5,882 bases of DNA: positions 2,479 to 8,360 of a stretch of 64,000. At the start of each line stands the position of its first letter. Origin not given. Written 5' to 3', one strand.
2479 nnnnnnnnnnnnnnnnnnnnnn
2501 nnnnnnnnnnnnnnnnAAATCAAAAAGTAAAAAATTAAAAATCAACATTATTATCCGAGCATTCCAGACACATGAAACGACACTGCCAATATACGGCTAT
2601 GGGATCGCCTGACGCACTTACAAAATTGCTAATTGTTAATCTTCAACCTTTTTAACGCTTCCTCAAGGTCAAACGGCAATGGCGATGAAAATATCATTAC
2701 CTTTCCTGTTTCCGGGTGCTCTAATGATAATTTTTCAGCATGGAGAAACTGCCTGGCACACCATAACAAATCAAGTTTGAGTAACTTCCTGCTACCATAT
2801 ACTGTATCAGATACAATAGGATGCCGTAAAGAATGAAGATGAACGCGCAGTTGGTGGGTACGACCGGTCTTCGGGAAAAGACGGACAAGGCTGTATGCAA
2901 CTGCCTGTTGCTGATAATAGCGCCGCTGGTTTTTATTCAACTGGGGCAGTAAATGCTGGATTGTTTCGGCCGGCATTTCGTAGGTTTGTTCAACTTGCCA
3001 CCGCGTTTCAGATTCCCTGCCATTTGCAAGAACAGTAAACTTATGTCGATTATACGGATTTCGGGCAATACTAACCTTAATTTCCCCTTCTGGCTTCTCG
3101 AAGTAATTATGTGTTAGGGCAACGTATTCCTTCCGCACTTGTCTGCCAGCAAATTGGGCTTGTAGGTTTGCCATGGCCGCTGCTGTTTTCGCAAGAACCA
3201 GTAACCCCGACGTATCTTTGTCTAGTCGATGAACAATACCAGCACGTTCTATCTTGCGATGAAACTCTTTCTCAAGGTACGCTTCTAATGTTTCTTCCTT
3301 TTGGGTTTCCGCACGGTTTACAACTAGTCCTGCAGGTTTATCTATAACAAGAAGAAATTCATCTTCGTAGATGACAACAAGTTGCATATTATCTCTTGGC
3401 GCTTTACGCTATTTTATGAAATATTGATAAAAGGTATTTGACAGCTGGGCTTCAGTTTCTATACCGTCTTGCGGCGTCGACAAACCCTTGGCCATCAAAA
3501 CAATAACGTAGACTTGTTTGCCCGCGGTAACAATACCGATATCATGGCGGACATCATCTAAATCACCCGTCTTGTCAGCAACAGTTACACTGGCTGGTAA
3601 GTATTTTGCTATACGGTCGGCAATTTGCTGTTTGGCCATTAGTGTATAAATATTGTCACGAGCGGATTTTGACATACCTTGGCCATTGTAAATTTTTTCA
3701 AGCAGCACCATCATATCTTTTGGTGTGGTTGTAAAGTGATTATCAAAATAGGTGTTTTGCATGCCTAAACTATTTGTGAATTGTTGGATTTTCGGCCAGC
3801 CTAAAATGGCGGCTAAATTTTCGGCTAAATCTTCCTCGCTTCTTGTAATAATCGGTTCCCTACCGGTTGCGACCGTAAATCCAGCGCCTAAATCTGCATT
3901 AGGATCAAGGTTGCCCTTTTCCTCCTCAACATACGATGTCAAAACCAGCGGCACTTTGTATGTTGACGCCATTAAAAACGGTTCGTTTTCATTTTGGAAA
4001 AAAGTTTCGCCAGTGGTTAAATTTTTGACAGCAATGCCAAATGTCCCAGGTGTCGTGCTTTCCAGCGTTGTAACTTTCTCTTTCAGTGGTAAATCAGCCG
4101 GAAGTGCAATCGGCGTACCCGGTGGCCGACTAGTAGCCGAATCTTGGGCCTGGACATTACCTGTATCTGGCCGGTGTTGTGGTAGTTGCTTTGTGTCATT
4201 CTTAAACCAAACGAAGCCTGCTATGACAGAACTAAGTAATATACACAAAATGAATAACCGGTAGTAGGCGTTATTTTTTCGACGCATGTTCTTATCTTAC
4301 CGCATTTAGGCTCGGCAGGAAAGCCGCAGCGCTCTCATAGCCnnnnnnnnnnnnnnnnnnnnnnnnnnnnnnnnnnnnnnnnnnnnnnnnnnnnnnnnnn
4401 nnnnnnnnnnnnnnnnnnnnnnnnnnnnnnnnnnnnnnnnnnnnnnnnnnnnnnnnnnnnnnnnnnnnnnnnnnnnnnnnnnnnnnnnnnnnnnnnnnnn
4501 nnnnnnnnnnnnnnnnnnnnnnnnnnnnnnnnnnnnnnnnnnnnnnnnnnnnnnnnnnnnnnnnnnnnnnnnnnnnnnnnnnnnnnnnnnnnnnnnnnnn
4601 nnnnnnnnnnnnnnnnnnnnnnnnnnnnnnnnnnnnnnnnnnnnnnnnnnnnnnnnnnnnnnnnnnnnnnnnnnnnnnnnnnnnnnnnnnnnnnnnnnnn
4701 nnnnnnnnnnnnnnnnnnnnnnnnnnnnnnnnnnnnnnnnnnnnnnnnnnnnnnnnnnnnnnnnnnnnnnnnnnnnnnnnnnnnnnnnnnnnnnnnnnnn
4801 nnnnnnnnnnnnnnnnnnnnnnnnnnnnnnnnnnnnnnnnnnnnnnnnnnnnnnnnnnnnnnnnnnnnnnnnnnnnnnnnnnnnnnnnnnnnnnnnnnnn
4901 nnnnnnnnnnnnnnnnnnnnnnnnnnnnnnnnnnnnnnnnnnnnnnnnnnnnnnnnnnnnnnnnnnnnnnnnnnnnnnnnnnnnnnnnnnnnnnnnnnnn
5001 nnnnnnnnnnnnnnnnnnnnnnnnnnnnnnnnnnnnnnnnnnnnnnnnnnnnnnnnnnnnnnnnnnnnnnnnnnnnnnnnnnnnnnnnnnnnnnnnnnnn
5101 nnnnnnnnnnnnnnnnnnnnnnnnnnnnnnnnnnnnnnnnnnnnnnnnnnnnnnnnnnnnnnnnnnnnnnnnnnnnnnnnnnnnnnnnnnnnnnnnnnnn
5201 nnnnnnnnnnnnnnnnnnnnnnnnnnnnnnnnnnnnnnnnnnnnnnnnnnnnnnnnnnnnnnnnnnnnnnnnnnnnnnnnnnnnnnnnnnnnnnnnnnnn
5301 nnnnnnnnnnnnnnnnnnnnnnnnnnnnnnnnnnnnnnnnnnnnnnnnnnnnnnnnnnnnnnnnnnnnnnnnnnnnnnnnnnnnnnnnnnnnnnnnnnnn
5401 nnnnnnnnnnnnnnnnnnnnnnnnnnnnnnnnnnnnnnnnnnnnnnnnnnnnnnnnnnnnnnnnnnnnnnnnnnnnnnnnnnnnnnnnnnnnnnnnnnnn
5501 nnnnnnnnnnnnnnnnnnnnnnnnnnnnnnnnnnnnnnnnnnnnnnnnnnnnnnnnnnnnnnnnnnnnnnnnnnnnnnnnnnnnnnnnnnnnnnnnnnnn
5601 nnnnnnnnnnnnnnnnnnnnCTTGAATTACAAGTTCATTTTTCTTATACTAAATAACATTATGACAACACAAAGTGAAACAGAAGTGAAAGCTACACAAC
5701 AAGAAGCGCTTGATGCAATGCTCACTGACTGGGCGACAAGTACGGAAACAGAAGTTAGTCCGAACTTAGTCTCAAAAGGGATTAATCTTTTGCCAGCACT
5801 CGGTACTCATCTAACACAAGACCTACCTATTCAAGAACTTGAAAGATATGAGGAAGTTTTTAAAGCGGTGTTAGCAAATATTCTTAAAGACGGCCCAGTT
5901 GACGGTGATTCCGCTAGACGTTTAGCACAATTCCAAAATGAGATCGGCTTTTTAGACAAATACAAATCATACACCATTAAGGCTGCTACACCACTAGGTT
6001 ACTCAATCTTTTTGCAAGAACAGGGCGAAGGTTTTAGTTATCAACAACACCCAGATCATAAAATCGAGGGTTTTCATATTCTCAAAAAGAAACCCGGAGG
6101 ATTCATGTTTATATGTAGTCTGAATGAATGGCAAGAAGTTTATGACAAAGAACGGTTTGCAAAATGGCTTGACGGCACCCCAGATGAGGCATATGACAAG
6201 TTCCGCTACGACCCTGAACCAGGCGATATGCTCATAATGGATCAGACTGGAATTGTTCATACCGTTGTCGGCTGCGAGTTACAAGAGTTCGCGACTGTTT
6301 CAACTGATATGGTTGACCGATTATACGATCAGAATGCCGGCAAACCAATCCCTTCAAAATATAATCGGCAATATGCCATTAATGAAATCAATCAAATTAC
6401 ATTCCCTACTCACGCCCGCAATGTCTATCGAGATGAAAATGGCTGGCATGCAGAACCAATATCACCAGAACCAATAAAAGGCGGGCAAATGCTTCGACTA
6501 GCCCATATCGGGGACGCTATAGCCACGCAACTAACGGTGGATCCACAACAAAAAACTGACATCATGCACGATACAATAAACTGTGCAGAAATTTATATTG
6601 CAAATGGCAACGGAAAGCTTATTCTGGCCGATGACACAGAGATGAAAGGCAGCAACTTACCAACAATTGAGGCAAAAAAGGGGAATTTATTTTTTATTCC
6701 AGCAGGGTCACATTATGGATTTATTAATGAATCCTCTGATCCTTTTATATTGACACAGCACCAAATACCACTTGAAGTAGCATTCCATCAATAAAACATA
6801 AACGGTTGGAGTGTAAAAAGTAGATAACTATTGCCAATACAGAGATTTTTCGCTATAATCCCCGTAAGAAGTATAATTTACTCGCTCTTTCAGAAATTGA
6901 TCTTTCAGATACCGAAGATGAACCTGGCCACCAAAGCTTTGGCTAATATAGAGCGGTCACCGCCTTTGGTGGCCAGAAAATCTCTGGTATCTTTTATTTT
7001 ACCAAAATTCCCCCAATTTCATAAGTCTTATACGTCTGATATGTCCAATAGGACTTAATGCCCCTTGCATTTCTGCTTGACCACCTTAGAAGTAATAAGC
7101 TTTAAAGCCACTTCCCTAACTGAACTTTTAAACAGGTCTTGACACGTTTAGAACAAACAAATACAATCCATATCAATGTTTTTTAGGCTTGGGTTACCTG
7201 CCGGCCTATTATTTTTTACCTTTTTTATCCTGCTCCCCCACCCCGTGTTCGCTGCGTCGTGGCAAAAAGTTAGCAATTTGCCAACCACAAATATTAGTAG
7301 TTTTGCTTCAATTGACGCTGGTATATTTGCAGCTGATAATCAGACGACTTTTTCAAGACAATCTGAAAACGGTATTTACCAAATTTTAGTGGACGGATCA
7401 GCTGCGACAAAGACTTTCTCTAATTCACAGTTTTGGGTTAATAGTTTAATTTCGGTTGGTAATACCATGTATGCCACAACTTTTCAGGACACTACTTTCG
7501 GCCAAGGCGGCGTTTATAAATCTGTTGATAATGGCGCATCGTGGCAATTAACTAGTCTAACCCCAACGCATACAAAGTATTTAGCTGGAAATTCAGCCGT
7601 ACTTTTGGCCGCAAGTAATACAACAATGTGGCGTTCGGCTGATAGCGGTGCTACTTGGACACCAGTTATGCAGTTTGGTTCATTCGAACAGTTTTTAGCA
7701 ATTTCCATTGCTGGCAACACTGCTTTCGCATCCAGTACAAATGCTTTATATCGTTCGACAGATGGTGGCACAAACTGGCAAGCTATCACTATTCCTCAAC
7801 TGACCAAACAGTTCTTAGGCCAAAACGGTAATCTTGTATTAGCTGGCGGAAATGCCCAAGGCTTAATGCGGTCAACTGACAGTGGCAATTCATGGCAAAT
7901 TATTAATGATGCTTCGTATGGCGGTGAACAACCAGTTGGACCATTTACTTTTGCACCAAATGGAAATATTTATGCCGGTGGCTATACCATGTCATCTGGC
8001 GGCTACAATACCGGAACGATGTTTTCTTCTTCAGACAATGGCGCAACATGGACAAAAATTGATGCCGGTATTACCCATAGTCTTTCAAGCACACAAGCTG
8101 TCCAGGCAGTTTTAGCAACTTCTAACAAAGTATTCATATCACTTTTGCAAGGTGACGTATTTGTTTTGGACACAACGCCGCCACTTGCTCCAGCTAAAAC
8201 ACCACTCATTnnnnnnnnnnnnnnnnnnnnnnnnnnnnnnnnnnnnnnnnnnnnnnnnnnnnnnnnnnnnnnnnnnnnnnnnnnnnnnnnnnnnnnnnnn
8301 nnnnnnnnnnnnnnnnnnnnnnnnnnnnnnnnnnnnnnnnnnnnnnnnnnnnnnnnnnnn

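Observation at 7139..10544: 1122-aa secreted BNR-repeat / lipase fusion protein transcribed from a near-leaderless promoter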

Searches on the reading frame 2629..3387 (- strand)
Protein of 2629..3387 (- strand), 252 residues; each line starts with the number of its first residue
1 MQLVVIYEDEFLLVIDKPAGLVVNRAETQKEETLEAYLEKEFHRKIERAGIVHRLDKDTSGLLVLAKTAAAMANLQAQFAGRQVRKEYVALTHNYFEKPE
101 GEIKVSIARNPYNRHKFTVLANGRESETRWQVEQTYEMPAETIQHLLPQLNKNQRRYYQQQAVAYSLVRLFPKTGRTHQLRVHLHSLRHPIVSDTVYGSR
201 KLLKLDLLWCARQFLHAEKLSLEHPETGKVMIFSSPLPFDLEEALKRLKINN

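Call 44: search_protein_families(library=pfam, proteins=[window:2629-3387:-], max_evalue=0.001)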
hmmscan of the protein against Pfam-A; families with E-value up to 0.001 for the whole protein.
window:2629-3387:- (252 aa): 1 family
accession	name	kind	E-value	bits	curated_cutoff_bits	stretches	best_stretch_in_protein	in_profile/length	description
PF00849.27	PseudoU_synth_2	-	3.5e-32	112.2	26.8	1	12-185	2-151/152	RNA pseudouridylate synthase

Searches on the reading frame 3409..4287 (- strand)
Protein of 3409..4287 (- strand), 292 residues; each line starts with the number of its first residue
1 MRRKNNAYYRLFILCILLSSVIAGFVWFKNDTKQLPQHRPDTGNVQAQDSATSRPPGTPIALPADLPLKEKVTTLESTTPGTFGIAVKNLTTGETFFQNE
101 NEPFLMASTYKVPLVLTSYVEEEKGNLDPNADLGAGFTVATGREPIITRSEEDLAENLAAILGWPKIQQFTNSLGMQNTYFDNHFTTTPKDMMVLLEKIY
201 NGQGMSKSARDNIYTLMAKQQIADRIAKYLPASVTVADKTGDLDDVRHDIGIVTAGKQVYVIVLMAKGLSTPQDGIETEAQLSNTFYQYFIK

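Call 44: search_protein_families(library=pfam, proteins=[window:3409-4287:-], max_evalue=0.001)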
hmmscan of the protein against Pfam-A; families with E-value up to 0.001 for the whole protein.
window:3409-4287:- (292 aa): 1 family
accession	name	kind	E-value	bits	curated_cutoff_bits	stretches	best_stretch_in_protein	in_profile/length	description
PF13354.11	Beta-lactamase2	-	1e-34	120.2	22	2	157-264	93-213/214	Beta-lactamase enzyme family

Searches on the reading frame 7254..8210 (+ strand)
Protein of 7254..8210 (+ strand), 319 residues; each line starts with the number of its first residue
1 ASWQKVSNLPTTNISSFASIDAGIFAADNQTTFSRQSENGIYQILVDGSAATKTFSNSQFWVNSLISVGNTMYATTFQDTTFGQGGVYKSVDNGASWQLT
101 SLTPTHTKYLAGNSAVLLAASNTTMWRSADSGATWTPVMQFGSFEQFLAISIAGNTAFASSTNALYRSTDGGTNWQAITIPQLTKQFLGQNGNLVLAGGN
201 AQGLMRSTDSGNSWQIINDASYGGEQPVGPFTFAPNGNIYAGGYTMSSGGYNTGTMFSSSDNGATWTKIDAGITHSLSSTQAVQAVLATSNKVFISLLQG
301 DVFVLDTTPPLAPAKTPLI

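Call 14: find_homologous_proteins(query=window:7254-8210:+)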
Query window:7254-8210:+ (319 aa): 503 proteins with E <= 0.001 among 4825 candidates; the best 120 are listed.
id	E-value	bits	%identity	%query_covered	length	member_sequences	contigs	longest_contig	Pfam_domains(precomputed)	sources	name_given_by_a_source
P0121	1.4e-27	115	32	60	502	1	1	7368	PF18962.8,PF02012.27,PF15902.13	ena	-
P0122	1.6e-24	105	26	50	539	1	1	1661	PF25852.1,PF14870.13,PF13810.13,PF02012.27,PF15902.13,PF13088.13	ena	-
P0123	1.2e-21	95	32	46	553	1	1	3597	PF15899.12,PF25852.1,PF14870.13,PF02012.27,PF15902.13,PF13088.13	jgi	jgi:hypothetical protein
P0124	4.4e-20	90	31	60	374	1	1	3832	PF25852.1,PF14870.13,PF02012.27,PF15902.13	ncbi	-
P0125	4.9e-20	90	27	89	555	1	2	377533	PF18962.8,PF25852.1,PF13860.13,PF02012.27,PF15902.13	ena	-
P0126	5.5e-20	90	32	66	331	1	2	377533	PF25852.1,PF14870.13,PF02012.27,PF15902.13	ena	-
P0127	6.0e-20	90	25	85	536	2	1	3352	PF15899.12,PF25852.1,PF14870.13,PF02012.27,PF15902.13,PF13088.13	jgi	jgi:photosystem II stability/assembly factor-like uncharacterized protein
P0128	7.1e-20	90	31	67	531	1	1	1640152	PF25852.1,PF15902.13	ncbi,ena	-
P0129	5.2e-19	87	27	70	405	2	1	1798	PF15899.12,PF02012.27,PF15902.13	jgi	-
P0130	2.3e-18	85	28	61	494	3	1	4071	PF25852.1,PF14870.13,PF02012.27,PF15902.13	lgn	-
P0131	3.2e-18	84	30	75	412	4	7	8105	PF18962.8,PF25852.1,PF14870.13,PF13860.13,PF02012.27,PF15902.13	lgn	-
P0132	3.3e-18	84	29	69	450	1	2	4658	PF25852.1,PF02012.27,PF15902.13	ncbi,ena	-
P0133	5.6e-18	83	27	62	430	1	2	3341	PF15899.12,PF25852.1,PF02012.27,PF15902.13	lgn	-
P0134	7.4e-18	83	27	63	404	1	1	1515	PF10647.16,PF25852.1,PF14870.13,PF02012.27,PF15902.13,PF13088.13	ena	-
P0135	7.6e-18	83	29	64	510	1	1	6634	PF18962.8,PF25852.1,PF02012.27,PF15902.13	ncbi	ncbi:MAG: hypothetical protein ACHQNE_02715, partial [Candidatus Kapaibacterium sp.]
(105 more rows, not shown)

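Call 45: predict_structure(alignment_id=A3)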
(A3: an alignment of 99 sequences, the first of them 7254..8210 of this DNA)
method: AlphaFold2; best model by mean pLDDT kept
length: 319 residues; sequences in the alignment: 99
mean_pLDDT: 91.7   pTM: 0.89
mean pLDDT of the five models: 91.7, 91.7, 91.8, 90.0, 89.4
residues with pLDDT >= 90: 234; 70-90: 75; 50-70: 10; < 50: 0
segments of 3 or more residues with pLDDT < 50: none
pLDDT, mean of each block of 10 residues (from residue 1): 94 94 93 86 95 92 96 92 90 95 91 98 97 97 94 98 96 96 84 94 91 90 84 97 82 88 96 81 93 94 93 74
secondary structure, 60 per line:
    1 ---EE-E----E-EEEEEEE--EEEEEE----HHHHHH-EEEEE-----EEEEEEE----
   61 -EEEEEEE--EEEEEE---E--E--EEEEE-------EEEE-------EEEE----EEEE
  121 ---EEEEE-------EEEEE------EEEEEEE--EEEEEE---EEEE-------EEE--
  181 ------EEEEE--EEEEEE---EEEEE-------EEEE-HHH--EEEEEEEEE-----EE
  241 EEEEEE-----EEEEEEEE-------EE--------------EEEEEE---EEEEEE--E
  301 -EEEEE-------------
elements in order: E14-20 E23-28 H33-38 E40-44 E50-56 E62-68 E71-76 E86-90 E98-101 E109-112 E117-120 E124-128 E136-140 E147-153 E156-161 E165-168 E176-178 E187-191 E194-199 E203-207 E215-218 E225-233 E239-246 E252-259 E283-288 E292-297 E302-306

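Call 51: fold_search(model_id=the predicted structure, library=pdb)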
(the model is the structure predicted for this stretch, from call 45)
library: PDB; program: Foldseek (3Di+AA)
matches with E <= 10: 1646; with E <= 0.001: 1248
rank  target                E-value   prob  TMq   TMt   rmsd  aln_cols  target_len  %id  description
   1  6p2m_A                5.2e-11  1.00  0.66  0.33   6.1       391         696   17  Crystal structure of the Caldicellulosiruptor lactoaceticus GH74 (ClGH74a) enzyme in complex with LLG xyloglucan (released 2019-07-31)
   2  5fkq_B                6.8e-11  1.00  0.65  0.31   4.3       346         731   18  Unraveling the first step of xyloglucan degradation by the soil saprophyte Cellvibrio japonicus through the functional (released 2015-11-04)
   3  5fkq_A                1.8e-10  1.00  0.67  0.32   4.2       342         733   18  Unraveling the first step of xyloglucan degradation by the soil saprophyte Cellvibrio japonicus through the functional (released 2015-11-04)
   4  8am5_S                1.9e-10  1.00  0.69  0.72   4.1       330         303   14  RCII/PSI complex, class 3 (released 2023-08-16)
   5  3va6_B                3.7e-10  1.00  0.69  0.32   4.2       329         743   12  Crystal Structure of the extracellular domain of the putative hybrid two component system BT4673 from B. thetaiotaomic (released 2012-06-13)
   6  5jwz_A                3.7e-10  1.00  0.63  0.31   6.2       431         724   17  Structure of a Putative Xyloglucanase from the Cellulolytic Bacteria Streptomyces sp. SirexAA-E (released 2016-06-01)
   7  5fkt_B                4.3e-10  1.00  0.67  0.32   4.1       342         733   18  Unraveling the first step of xyloglucan degradation by the soil saprophyte Cellvibrio japonicus through the functional (released 2015-11-04)
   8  5fzp_A                4.5e-10  1.00  0.56  0.53   8.9       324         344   17  Structure of the dispase autolysis inducing protein from Streptomyces mobaraensis (released 2016-08-10)
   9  2cn2_A                4.8e-10  1.00  0.65  0.32   7.0       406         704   16  Crystal Structures of Clostridium thermocellum Xyloglucanase (released 2006-05-22)
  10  5jwz_B                5.3e-10  1.00  0.64  0.31   6.1       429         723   16  Structure of a Putative Xyloglucanase from the Cellulolytic Bacteria Streptomyces sp. SirexAA-E (released 2016-06-01)
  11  5oj3_A                6.2e-10  1.00  0.67  0.67   4.4       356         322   12  YCF48 from Cyanidioschyzon merolae (released 2018-08-08)
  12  6fhp_A                6.2e-10  1.00  0.58  0.54   8.0       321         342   17  DAIP in complex with a C-terminal fragment of thermolysin (released 2018-09-12)
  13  5fzp_B                6.9e-10  1.00  0.57  0.54   7.8       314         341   17  Structure of the dispase autolysis inducing protein from Streptomyces mobaraensis (released 2016-08-10)
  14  6mgl_A                6.9e-10  1.00  0.61  0.29   6.4       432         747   16  Crystal structure of the catalytic domain from GH74 enzyme PoGH74 from Paenibacillus odorifer, D60A mutant in complex  (released 2019-01-23)
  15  6p2l_A                6.9e-10  1.00  0.50  0.26  10.1       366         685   17  Crystal structure of Niastella koreensis GH74 (NkGH74) enzyme (released 2019-07-31)
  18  5ojr_D                9.4e-10  1.00  0.68  0.72   4.1       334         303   15  YCF48 bound to D1 peptide (released 2018-08-08)
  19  5ojr_C                1.2e-09  1.00  0.67  0.70   4.2       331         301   15  YCF48 bound to D1 peptide (released 2018-08-08)
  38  5ojr_B                3.0e-09  1.00  0.64  0.66   4.7       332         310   15  YCF48 bound to D1 peptide (released 2018-08-08)
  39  5ojr_A                3.3e-09  1.00  0.67  0.69   4.2       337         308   16  YCF48 bound to D1 peptide (released 2018-08-08)
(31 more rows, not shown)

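Call 84: find_related_loci(query=window:7254-8210:+, collection=metagenome_contigs, flank=4000)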
Query window:7254-8210:+ (319 aa) in metagenome_contigs; peptide patterns used: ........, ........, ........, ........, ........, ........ (x = any residue, [..] = any of these).
244 stretches matched a pattern; 93 encode a relative of the query (tblastn E <= 1e-3); the best 80 are kept; 80 distinct loci.
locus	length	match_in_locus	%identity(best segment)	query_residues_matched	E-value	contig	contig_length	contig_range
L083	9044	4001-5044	28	38-286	3e-14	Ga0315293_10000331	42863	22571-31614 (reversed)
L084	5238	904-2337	29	3-296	1e-13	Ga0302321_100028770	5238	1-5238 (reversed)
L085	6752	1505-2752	35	27-296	4e-13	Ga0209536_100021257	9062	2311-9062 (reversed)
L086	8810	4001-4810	27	24-231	8e-12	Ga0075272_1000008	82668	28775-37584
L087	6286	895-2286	30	70-276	4e-11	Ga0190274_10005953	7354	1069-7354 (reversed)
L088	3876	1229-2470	28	87-273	4e-11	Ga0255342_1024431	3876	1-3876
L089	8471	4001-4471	30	86-237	2e-10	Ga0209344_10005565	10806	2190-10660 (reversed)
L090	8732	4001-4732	25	84-297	3e-10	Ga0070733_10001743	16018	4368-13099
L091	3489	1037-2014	27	3-306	5e-10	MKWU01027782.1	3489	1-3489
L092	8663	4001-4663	27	82-270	6e-10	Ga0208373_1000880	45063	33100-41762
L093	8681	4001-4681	29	86-268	8e-10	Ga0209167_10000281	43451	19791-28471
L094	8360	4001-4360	36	67-178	1e-9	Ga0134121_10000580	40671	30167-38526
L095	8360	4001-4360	36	67-178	1e-9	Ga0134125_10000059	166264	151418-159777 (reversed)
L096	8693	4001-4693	25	84-300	1e-9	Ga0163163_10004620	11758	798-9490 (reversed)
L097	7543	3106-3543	29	83-218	2e-9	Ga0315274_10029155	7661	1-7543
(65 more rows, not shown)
